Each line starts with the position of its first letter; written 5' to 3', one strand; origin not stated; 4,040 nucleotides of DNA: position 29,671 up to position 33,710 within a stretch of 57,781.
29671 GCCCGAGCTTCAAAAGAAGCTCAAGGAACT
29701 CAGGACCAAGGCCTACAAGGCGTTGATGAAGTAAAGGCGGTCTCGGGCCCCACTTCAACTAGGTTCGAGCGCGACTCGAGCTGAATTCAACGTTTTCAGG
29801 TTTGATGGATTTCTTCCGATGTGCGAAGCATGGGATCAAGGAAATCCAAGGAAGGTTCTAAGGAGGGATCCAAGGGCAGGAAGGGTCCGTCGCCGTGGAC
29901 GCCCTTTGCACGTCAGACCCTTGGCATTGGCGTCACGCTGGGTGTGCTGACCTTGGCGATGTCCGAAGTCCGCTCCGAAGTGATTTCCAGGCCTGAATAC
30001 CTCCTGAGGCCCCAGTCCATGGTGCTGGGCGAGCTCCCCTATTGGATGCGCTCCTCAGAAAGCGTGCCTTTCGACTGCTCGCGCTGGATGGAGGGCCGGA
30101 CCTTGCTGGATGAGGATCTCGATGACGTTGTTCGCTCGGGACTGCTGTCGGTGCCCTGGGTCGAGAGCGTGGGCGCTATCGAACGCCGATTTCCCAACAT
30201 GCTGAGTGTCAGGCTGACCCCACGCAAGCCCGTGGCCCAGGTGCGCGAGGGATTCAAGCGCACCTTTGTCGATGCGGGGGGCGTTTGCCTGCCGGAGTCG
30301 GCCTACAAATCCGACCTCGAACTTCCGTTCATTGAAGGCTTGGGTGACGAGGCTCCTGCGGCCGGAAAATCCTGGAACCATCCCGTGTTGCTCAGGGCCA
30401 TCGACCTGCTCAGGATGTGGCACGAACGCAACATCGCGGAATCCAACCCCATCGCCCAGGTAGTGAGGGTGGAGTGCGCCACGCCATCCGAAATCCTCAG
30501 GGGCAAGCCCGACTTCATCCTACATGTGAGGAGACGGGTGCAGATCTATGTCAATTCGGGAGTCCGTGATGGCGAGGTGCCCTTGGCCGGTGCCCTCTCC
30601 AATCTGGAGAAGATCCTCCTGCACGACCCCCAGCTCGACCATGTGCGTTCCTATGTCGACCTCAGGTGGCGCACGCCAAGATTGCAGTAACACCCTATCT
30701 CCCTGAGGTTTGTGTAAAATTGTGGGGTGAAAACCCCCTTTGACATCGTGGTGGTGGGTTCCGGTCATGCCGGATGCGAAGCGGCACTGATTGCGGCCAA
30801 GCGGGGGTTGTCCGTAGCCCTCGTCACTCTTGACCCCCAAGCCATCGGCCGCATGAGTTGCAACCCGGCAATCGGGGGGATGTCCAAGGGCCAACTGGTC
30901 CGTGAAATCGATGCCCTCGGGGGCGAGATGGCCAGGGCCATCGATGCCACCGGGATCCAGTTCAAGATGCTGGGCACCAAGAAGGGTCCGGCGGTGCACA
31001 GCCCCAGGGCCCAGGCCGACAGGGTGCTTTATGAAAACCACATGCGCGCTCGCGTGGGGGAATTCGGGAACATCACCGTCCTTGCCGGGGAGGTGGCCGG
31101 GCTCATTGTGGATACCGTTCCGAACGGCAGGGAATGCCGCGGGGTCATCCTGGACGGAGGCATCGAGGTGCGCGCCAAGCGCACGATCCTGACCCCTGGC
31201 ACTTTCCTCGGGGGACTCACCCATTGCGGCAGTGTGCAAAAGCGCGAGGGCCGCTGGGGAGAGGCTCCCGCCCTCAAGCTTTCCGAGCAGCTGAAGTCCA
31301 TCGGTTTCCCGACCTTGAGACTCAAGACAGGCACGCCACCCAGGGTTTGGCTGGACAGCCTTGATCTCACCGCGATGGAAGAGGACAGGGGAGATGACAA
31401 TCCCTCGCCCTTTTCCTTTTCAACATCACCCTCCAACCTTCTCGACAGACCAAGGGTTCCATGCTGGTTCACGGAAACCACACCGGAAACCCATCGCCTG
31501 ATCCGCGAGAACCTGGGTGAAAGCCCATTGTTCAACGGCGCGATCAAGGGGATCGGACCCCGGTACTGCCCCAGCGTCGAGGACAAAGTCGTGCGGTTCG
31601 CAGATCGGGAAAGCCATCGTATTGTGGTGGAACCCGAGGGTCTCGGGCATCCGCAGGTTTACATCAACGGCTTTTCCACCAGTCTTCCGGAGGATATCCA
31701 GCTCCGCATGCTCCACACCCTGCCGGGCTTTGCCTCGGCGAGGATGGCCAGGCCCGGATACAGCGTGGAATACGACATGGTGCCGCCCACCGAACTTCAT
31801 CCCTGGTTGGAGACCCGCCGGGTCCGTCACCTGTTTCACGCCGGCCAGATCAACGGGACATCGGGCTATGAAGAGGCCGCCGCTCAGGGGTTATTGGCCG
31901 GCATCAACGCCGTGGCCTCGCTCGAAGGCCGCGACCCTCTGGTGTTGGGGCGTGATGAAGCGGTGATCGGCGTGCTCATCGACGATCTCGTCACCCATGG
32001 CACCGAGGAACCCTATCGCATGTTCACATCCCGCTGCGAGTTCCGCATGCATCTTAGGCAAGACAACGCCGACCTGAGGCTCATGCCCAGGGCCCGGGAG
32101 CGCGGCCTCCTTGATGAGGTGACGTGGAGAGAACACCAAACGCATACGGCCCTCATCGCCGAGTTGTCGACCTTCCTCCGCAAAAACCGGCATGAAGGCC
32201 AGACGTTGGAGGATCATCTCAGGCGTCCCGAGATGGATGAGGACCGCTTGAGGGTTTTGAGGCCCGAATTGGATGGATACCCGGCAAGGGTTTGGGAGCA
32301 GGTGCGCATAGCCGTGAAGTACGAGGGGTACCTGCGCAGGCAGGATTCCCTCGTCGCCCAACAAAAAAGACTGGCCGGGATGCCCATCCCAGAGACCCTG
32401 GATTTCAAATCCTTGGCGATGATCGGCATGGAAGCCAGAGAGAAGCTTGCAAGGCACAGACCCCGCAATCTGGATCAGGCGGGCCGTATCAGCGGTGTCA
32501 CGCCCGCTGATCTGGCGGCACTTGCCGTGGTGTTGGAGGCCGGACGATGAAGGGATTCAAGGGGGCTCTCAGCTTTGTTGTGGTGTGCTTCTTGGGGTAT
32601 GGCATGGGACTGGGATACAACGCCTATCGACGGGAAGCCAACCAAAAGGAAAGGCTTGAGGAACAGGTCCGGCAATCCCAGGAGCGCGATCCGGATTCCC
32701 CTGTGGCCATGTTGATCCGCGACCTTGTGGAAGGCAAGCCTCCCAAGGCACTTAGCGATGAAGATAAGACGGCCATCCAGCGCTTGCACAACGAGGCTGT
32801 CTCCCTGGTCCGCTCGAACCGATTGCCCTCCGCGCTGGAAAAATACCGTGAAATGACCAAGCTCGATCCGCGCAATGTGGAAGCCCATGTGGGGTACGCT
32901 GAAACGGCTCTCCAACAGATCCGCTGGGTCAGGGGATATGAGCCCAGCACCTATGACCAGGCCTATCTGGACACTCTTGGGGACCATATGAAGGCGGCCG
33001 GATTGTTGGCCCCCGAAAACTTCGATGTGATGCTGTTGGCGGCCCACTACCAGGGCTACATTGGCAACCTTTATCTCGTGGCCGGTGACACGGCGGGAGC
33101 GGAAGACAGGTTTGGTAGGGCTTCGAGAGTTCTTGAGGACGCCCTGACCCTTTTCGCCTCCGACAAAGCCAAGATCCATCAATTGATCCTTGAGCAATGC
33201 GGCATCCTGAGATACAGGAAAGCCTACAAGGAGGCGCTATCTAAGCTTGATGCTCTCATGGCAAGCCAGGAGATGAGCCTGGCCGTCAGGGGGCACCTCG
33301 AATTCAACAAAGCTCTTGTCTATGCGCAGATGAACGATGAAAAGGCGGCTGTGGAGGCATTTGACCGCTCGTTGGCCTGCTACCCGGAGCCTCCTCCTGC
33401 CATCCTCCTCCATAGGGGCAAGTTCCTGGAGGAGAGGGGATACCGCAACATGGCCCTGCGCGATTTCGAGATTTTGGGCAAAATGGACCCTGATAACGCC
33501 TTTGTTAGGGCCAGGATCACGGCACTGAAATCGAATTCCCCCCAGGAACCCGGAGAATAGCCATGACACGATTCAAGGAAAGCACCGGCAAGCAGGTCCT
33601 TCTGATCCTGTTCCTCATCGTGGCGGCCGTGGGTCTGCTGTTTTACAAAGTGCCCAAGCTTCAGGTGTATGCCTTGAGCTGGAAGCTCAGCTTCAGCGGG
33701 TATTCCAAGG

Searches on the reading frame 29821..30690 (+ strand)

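Call 5: search_protein_families(library=pfam, proteins=[window:29821-30690:+], max_evalue=0.01)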
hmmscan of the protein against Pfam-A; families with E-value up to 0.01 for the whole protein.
window:29821-30690:+ (289 aa): 1 family
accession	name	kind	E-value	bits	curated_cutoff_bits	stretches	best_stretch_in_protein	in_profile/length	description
PF08478.15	POTRA_1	-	0.0072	17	23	0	104-135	39-69/69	POTRA domain, FtsQ-type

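Call 58: search_protein_families(library=ncbifam, proteins=[window:29821-30690:+], max_evalue=0.00001)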
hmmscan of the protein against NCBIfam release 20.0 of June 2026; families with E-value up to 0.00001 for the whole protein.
window:29821-30690:+ (289 aa): 0 families

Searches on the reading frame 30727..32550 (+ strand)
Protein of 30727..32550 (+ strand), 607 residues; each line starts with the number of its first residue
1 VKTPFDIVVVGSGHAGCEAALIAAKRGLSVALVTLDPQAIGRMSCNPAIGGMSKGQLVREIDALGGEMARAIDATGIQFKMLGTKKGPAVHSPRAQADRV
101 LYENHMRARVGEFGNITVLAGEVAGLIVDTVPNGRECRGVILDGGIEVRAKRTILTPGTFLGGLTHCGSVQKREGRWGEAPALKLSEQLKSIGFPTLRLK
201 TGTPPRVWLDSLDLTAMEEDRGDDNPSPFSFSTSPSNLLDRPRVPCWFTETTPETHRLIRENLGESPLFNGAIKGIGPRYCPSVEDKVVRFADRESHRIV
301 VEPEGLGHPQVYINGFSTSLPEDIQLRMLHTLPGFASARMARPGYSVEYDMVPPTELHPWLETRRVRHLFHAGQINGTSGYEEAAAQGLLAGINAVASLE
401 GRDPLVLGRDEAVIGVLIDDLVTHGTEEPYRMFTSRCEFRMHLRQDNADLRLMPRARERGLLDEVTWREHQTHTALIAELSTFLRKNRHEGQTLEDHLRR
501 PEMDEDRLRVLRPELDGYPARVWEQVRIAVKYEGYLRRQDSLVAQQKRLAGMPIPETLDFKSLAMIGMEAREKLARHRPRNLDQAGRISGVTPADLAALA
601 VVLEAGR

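Call 5: search_protein_families(library=pfam, proteins=[window:30727-32550:+], max_evalue=0.01)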
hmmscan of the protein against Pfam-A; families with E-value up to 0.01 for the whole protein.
window:30727-32550:+ (607 aa): 8 families
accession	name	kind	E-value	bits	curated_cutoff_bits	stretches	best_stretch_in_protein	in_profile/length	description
PF01134.28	GIDA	-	3.7e-148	494.2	22.1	1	6-402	1-390/391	Glucose inhibited division protein A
PF13932.14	SAM_GIDA_C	-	2.8e-18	65.9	27.1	1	545-599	2-56/57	tRNA modifying enzyme MnmG/GidA C-terminal helical bundle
PF21680.2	GIDA_C_1st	-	7e-12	46.4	24.7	1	475-539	34-95/96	tRNA modifying enzyme MnmG/GidA C-terminal helical domain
PF12831.13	FAD_oxidored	-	4.5e-08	33.2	27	1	6-176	1-161/416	FAD dependent oxidoreductase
PF00890.30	FAD_binding_2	-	7.3e-06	25.9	20.4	1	6-38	1-33/414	FAD binding domain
PF07992.20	Pyr_redox_2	-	2.7e-05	24.2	26.1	1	5-43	1-40/291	Pyridine nucleotide-disulphide oxidoreductase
PF00070.33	Pyr_redox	-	0.0019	19.1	22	1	7-40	2-35/82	Pyridine nucleotide-disulphide oxidoreductase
PF01266.30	DAO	-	0.0078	16.2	27.9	0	6-34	1-29/353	FAD dependent oxidoreductase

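Call 42: find_related_loci(query=window:30727-32550:+, collection=genome_contigs, flank=10000)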
Query window:30727-32550:+ (607 aa) in genome_contigs; peptide patterns used: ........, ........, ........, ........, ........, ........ (x = any residue, [..] = any of these).
600 stretches matched a pattern (row limit reached: there are more); 597 encode a relative of the query (tblastn E <= 1e-3); the best 80 are kept; 80 distinct loci.
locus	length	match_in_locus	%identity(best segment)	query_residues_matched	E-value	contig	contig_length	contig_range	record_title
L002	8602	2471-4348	48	1-605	0e+0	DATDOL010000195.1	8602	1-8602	MAG TPA_asm: Ignavibacteriaceae bacterium isolate SMAG_U7893 k141_962773, whole genome shotgun sequence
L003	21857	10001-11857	48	1-603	0e+0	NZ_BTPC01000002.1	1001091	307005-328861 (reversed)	Algoriphagus sp. oki45 sequence02, whole genome shotgun sequence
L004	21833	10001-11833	51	5-603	0e+0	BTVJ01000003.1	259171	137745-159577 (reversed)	MAG: Myxococcales bacterium AMX-MBFR-64 DNA, sequence003, whole genome shotgun sequence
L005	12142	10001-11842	47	1-601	0e+0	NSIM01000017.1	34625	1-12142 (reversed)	MAG: Flavobacteriales bacterium isolate Baikal-G2 Flavobacteriales-Baikal-G2-C17, whole genome shotgun sequence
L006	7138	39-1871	49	5-604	0e+0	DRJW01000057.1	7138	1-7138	MAG TPA_asm: Nitrospirae bacterium isolate HyVt-426 HyVt-426_k95_117580, whole genome shotgun sequence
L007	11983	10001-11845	48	1-605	3e-180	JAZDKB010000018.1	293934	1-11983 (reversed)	MAG: Spirochaetota bacterium isolate MEGAHIT-group-0.510 k141_20455038, whole genome shotgun sequence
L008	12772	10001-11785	48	5-607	9e-180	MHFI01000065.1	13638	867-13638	MAG: Omnitrophica bacterium RIFCSPHIGHO2_02_FULL_51_18 rifcsphigho2_02_scaffold_8667, whole genome shotgun sequence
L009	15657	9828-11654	48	5-603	3e-179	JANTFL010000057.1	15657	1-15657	MAG: Sediminispirochaeta sp. isolate bin10011 c_000000003713, whole genome shotgun sequence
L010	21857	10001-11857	47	1-604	6e-179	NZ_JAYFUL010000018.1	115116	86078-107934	Arcicella aquatica strain LMG 21963 Arcicellaaquatica_MS21963_ctg018, whole genome shotgun sequence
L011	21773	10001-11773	48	5-604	5e-179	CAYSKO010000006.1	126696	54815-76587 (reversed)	MAG TPA_asm: uncultured Planctomycetia bacterium isolate SRP128246_co1_468 genome assembly, contig: NODE_61_length_12669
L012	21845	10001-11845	48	5-603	5e-178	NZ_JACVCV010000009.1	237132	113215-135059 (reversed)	Lunatimonas salinarum strain KCTC 42988 NODE_9_length_237132_cov_255.162_ID_2666, whole genome shotgun sequence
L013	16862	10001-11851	46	5-603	7e-178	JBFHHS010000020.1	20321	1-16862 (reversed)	MAG: Crocinitomicaceae bacterium isolate Mix_sand07.2021.05.G.19 k141_290115_length_20321_cov_8.8917, whole genome shotg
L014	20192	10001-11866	47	1-603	9e-178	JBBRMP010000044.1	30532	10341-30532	MAG: Cytophagales bacterium isolate La1_metabat2.055 LA1C_B2.055_k141_1398040L_30532_cov_29.7386, whole genome shotgun s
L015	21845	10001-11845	46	5-603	2e-177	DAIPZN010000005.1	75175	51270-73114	MAG TPA_asm: Cyclobacteriaceae bacterium isolate CTOTU10755 NODE_109_length_75175_cov_10.967053, whole genome shotgun se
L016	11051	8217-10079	48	5-604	2e-177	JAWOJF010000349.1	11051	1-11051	MAG: Ignavibacteriaceae bacterium isolate CWP6-1.bin.76 k191_992297, whole genome shotgun sequence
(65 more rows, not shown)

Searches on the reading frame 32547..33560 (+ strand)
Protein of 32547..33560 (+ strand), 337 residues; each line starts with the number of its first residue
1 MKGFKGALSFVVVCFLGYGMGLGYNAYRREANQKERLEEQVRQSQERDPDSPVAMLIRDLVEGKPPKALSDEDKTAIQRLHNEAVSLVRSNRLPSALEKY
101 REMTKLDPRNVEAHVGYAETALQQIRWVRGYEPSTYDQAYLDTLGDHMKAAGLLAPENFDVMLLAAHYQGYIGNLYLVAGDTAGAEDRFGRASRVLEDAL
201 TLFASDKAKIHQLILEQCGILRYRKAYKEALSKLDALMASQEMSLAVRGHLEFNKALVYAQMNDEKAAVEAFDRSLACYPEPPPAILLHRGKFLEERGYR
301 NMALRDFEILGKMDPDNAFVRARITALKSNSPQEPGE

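Call 5: search_protein_families(library=pfam, proteins=[window:32547-33560:+], max_evalue=0.01)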
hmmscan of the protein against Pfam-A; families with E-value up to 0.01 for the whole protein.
window:32547-33560:+ (337 aa): 9 families
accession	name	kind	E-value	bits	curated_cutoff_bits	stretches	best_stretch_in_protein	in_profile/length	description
PF07719.23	TPR_2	-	1.1e-10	41.2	27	0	253-281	5-33/34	Tetratricopeptide repeat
PF13428.12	TPR_14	-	2e-08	34.5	23.5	0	86-119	10-43/44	Tetratricopeptide repeat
PF13432.12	TPR_16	-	1.7e-07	32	32.7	1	83-124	3-44/65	Tetratricopeptide repeat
PF14559.12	TPR_19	-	5.4e-05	23.9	25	1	88-124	2-38/68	Tetratricopeptide repeat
PF00515.34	TPR_1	-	5.4e-05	23.3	27.8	1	253-281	5-33/34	Tetratricopeptide repeat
PF13181.12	TPR_8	-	0.00052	20.4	25.7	0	253-276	5-28/34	Tetratricopeptide repeat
PF13414.12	TPR_11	-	0.00099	19.2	26.8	1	88-115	5-32/42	TPR repeat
PF13431.12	TPR_17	-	0.0042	17.7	24.4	0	100-123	2-25/34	Tetratricopeptide repeat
PF13424.12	TPR_12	-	0.0078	16.8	30.1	0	220-280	12-76/77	Tetratricopeptide repeat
